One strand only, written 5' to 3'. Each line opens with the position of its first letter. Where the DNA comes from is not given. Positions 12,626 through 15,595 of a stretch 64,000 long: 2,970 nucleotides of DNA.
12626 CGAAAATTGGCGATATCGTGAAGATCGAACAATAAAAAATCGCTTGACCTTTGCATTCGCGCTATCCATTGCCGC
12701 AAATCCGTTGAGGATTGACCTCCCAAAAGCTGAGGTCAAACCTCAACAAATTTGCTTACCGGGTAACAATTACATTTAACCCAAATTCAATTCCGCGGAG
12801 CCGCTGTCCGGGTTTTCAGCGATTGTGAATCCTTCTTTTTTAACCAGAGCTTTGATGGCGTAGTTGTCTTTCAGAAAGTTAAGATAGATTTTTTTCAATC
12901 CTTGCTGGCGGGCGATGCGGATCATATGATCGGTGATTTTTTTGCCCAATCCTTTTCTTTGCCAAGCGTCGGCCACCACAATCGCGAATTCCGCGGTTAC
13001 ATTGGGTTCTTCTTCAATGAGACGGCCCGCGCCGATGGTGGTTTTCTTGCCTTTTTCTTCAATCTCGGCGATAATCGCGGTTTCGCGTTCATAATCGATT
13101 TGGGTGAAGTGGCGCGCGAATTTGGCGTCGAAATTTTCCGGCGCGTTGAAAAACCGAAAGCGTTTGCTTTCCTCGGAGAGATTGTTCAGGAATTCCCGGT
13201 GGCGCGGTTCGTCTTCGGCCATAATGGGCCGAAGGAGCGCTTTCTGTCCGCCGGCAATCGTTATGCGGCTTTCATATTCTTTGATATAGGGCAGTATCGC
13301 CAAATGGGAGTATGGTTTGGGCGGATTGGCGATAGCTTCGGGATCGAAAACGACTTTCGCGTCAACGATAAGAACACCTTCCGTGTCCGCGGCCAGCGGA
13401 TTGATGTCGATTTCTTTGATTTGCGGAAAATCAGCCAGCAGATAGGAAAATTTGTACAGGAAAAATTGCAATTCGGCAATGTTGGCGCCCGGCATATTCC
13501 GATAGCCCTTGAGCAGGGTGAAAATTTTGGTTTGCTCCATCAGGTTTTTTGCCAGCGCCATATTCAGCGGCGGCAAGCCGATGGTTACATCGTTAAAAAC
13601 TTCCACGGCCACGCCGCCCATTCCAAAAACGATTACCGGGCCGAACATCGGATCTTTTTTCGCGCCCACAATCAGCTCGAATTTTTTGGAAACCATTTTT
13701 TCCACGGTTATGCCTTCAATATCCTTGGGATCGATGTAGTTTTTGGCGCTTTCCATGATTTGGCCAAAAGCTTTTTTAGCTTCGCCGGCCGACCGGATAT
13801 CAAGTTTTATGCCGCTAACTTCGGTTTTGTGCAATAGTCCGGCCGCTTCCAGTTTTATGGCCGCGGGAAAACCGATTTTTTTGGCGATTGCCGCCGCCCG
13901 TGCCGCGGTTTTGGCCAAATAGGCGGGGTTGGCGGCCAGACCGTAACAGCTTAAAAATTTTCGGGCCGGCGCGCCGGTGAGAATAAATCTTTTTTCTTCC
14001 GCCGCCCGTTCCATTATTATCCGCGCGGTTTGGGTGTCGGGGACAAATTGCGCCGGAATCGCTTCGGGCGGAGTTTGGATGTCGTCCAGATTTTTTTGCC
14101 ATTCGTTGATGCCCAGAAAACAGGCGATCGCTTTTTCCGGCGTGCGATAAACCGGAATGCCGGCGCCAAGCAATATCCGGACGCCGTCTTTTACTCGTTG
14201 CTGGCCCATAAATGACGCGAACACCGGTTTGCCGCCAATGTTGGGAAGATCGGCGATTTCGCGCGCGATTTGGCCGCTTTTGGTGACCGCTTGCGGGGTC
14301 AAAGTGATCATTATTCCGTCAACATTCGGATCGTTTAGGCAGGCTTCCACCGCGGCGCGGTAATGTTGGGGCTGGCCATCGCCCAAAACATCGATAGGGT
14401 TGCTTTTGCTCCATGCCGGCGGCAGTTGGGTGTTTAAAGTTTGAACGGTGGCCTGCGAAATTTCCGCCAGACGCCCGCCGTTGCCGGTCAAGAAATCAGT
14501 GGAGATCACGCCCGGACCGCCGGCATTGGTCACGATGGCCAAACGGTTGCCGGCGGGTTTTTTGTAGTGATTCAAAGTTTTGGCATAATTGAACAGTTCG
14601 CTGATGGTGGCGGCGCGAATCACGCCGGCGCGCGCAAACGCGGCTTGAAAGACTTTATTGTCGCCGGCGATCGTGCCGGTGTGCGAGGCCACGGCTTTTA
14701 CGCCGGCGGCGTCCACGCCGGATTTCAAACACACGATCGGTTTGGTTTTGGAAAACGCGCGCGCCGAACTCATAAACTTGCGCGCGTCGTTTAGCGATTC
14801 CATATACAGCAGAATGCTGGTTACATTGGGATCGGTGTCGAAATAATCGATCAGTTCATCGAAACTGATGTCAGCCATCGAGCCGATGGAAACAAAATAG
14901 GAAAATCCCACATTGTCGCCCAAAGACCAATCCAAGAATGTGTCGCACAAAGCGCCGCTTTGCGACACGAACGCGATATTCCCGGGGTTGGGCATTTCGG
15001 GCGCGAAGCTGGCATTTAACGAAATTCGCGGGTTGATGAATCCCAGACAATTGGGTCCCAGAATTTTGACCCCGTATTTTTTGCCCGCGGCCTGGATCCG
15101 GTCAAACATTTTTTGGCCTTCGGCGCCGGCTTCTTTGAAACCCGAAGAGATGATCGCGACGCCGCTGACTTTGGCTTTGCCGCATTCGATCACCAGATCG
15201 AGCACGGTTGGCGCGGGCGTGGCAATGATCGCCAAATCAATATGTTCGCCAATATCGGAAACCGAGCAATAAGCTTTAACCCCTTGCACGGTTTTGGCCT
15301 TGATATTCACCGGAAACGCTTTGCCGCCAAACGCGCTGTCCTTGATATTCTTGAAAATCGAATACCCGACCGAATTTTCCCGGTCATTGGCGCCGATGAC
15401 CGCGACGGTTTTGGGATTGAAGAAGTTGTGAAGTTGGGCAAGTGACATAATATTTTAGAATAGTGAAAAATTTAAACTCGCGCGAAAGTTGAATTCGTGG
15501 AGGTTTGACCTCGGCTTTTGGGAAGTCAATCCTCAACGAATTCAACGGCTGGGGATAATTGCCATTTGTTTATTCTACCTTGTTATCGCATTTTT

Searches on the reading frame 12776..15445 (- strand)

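Call 39: search_protein_families(library=ncbifam, proteins=[window:12776-15445:-], max_evalue=1e-10)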
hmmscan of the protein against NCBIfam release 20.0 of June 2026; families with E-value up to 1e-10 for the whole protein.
window:12776-15445:- (889 aa): 7 families
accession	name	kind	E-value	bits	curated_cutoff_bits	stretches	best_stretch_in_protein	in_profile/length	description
TIGR02717.1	AcCoA-syn-alpha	equivalog_domain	4.9e-163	542.9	567.15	1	5-447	1-444/447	acetate--CoA ligase alpha subunit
NF045493.1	HydDutCoALig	equivalog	1.6e-150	502.9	1300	1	7-698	5-696/698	4-hydroxybutyrate--CoA ligase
NF045494.1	AcCoALig_Archglob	equivalog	2.6e-129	432.6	1200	2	4-443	217-656/665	acetate--CoA ligase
NF045492.1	HydPropCoALig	equivalog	1e-124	417.5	1300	2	4-451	247-698/700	3-hydroxypropionate--CoA ligase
TIGR01019.1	sucCoAalpha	subfamily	1.7e-16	60.5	353.2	1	51-284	44-278/286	succinate--CoA ligase subunit alpha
NF004230.0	PRK05678.1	equivalog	2.3e-14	53.3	336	1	51-284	46-280/291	succinate--CoA ligase subunit alpha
NF058543.1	ActPatMycb56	equivalog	6.7e-14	51.4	460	1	728-872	131-273/317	acetyltransferase Pat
